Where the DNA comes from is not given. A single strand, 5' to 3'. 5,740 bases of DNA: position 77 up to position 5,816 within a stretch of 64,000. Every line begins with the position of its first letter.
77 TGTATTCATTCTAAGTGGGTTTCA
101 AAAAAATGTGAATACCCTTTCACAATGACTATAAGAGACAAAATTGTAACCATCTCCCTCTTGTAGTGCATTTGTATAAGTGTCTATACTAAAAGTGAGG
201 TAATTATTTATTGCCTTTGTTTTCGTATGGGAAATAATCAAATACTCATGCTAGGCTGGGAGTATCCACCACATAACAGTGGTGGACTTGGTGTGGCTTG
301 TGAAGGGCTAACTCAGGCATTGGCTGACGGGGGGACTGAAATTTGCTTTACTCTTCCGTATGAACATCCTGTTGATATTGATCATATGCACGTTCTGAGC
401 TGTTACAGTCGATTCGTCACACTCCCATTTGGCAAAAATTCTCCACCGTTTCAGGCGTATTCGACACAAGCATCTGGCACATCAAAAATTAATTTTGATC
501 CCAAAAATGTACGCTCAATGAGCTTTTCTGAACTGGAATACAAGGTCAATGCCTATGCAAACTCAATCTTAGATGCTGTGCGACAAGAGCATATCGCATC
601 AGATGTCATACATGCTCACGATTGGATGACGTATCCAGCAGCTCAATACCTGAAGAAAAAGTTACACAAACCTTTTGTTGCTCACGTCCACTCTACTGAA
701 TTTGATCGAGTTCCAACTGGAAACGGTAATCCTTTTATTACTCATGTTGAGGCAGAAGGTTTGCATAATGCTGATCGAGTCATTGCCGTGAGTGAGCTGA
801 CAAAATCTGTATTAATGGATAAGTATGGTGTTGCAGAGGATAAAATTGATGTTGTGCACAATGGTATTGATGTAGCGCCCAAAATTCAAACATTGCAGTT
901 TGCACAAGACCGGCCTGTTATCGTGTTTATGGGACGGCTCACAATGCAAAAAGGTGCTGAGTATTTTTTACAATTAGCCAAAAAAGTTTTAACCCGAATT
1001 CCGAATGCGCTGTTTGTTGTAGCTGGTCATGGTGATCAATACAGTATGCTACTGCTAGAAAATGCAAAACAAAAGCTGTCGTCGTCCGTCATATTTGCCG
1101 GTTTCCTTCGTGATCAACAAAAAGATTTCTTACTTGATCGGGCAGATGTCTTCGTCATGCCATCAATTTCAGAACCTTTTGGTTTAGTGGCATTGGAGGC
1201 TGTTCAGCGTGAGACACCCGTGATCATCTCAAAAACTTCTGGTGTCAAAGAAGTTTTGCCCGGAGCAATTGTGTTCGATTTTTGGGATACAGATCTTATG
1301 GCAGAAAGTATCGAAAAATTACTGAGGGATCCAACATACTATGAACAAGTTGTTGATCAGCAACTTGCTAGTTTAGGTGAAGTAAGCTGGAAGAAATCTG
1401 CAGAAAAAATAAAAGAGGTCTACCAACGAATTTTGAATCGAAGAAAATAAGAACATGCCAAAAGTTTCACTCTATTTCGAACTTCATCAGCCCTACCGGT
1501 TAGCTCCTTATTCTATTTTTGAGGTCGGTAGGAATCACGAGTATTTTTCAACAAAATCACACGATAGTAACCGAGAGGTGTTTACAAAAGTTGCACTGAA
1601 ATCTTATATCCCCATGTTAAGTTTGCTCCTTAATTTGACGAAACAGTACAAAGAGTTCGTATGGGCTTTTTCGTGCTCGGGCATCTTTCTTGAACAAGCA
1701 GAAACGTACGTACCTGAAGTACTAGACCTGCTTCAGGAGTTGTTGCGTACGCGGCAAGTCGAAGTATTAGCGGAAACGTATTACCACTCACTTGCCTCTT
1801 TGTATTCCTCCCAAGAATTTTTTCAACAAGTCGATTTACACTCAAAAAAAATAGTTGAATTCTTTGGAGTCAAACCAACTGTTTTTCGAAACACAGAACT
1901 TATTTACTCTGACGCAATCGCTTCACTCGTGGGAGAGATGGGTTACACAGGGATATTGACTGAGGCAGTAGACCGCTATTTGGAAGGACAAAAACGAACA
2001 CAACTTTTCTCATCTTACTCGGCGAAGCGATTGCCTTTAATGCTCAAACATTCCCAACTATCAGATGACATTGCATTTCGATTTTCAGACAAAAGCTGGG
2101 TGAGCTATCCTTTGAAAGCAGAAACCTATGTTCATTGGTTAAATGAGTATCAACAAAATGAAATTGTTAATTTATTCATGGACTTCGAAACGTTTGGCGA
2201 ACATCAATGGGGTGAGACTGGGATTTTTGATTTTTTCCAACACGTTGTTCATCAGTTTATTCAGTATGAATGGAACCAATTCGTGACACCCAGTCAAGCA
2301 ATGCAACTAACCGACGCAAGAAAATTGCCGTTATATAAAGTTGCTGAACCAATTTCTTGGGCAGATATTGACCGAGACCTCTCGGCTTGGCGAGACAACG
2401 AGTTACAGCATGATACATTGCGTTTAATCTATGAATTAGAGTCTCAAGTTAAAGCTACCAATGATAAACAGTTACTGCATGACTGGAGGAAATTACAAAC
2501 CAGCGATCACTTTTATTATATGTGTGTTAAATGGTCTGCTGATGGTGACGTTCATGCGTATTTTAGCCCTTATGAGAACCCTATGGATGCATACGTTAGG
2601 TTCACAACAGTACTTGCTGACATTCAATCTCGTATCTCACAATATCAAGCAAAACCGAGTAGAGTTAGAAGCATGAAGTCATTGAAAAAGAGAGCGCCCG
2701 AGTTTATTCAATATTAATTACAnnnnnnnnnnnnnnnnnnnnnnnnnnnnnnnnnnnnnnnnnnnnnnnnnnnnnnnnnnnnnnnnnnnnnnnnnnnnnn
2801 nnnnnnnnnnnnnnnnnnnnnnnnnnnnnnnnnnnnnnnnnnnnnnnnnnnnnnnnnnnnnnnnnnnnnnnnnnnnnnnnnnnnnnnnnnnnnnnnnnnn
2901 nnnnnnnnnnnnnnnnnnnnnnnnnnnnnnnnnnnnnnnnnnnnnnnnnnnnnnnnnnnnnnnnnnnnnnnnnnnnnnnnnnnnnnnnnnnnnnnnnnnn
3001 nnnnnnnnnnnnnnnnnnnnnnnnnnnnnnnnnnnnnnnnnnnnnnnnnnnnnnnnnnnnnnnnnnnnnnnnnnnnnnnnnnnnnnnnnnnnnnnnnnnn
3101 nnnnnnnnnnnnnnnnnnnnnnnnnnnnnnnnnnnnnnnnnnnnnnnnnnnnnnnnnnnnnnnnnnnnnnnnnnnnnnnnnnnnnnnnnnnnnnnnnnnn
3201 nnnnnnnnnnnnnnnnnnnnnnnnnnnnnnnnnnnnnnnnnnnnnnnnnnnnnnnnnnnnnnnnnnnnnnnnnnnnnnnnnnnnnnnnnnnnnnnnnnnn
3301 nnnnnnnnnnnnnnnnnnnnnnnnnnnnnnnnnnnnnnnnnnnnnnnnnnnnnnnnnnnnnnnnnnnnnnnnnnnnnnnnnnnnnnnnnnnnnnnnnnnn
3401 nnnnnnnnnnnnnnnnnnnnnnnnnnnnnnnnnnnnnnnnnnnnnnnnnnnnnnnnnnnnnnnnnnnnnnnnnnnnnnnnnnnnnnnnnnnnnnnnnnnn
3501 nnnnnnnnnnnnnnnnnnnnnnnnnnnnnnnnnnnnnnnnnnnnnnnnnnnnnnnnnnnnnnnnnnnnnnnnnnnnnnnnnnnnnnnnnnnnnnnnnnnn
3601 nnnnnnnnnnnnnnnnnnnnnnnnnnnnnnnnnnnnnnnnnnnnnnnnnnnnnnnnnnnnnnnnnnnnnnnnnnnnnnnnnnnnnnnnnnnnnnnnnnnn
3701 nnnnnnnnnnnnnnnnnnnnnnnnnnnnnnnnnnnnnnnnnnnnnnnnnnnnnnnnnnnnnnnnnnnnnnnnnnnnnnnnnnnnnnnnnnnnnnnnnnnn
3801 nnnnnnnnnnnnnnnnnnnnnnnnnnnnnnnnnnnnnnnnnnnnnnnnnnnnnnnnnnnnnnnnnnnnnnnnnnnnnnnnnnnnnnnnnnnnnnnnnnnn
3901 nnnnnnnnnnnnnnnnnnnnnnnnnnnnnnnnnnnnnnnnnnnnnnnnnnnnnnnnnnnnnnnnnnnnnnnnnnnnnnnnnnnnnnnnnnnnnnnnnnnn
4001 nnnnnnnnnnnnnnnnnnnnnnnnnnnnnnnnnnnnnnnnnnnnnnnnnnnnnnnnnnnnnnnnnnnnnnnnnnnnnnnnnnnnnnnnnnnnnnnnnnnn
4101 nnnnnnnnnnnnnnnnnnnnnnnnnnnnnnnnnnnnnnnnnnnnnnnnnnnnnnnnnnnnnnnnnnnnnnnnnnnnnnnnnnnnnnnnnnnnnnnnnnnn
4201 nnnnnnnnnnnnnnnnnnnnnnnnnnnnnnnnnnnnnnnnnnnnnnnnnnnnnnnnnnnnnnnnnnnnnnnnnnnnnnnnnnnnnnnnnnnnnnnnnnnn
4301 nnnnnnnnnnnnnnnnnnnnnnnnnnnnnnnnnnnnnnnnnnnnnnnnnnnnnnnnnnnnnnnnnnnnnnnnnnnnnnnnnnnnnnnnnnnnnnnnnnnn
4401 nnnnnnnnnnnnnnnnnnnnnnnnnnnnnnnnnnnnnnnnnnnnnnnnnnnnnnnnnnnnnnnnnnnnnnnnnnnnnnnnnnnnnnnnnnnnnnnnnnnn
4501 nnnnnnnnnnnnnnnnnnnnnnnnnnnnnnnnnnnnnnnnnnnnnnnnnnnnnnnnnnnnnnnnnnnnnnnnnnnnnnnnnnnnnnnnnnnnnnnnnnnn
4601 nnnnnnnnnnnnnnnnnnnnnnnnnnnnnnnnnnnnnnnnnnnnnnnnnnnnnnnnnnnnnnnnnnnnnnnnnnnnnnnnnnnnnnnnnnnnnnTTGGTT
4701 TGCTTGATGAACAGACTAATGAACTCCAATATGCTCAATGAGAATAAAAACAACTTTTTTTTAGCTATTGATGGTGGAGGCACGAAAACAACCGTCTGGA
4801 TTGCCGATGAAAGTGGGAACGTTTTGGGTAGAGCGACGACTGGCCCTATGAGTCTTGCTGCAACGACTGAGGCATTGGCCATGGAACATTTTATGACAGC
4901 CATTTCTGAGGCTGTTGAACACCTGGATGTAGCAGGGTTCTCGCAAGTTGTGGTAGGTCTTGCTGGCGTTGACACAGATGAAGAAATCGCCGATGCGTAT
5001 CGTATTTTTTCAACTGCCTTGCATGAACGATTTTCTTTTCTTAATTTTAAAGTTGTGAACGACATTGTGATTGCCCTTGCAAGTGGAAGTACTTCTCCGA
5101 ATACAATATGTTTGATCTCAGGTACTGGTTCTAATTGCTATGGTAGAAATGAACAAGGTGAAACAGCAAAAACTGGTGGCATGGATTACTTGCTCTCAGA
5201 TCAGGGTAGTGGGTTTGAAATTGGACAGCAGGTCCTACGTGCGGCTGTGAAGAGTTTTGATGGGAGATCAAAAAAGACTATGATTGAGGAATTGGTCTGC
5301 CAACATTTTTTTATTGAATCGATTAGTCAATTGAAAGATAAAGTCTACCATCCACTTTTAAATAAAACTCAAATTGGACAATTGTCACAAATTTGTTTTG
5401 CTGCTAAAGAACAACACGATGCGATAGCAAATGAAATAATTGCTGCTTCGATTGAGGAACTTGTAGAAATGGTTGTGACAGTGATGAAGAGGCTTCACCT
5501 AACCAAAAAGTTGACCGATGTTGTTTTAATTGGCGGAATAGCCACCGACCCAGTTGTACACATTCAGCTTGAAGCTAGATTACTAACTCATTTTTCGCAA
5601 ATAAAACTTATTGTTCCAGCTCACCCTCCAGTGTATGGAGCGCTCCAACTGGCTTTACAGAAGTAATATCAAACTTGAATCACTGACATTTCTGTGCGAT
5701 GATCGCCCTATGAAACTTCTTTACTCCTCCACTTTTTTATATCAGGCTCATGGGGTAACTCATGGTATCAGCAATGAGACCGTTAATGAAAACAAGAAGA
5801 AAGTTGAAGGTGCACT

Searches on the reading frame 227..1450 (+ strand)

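Call 64: search_protein_families(library=pfam, proteins=[window:227-1450:+], max_evalue=0.001)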
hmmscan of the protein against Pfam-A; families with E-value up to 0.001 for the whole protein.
window:227-1450:+ (407 aa): 7 families
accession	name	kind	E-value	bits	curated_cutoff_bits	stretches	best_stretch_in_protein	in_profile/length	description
PF00534.26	Glycos_transf_1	-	1.7e-32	112.7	26.4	1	221-375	7-165/172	Glycosyl transferases group 1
PF13692.12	Glyco_trans_1_4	-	5.7e-26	91.9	27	1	229-368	1-142/142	Glycosyl transferases group 1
PF20706.3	GT4-conflict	-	9.9e-23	81.2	26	1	111-394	67-384/385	Family 4 Glycosyltransferase in conflict systems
PF13439.12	Glyco_transf_4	-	1.4e-21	77.7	28.5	1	105-216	55-168/170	Glycosyltransferase Family 4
PF08323.17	Glyco_transf_5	-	7.8e-20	72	22.7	1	5-190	1-218/239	Starch synthase catalytic domain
PF13579.12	Glyco_trans_4_4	-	9.2e-13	49.3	29.7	1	115-213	64-158/158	Glycosyl transferase 4-like domain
PF00982.27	Glyco_transf_20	-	1.9e-07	30.7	32.5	1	302-367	368-438/473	Glycosyltransferase family 20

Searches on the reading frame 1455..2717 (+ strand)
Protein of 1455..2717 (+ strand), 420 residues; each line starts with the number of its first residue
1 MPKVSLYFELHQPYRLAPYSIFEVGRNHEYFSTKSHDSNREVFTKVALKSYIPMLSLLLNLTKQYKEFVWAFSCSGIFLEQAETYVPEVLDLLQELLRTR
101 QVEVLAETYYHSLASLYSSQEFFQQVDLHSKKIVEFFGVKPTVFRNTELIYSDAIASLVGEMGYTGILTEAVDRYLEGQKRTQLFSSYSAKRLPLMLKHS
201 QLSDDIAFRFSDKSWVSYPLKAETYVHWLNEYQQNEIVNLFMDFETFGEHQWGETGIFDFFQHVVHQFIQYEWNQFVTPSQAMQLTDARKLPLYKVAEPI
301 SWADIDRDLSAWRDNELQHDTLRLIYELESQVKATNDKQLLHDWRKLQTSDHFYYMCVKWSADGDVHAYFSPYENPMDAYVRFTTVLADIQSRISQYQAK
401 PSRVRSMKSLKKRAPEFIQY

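Call 64: search_protein_families(library=pfam, proteins=[window:1455-2717:+], max_evalue=0.001)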
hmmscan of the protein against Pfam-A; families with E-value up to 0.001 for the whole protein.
window:1455-2717:+ (420 aa): 1 family
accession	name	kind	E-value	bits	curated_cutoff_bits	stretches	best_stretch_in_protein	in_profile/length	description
PF03065.20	Glyco_hydro_57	-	3.6e-59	200.9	21.2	1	6-290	2-286/291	Glycosyl hydrolase family 57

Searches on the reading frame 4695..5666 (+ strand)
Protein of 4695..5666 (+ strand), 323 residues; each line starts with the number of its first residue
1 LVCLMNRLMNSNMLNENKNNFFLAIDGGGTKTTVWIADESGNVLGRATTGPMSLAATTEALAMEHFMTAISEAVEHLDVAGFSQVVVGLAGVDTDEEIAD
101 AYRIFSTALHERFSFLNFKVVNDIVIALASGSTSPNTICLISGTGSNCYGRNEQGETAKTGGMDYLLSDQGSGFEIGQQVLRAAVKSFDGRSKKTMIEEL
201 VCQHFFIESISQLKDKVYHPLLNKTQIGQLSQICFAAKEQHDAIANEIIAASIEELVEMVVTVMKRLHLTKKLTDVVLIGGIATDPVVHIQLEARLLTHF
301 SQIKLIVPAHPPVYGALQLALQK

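Call 64: search_protein_families(library=pfam, proteins=[window:4695-5666:+], max_evalue=0.001)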
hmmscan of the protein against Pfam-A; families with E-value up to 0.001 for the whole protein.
window:4695-5666:+ (323 aa): 1 family
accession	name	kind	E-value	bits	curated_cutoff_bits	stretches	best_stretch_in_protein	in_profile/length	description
PF01869.26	BcrAD_BadFG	-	9.9e-36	124.1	31.5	1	25-318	3-269/271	BadF/BadG/BcrA/BcrD ATPase family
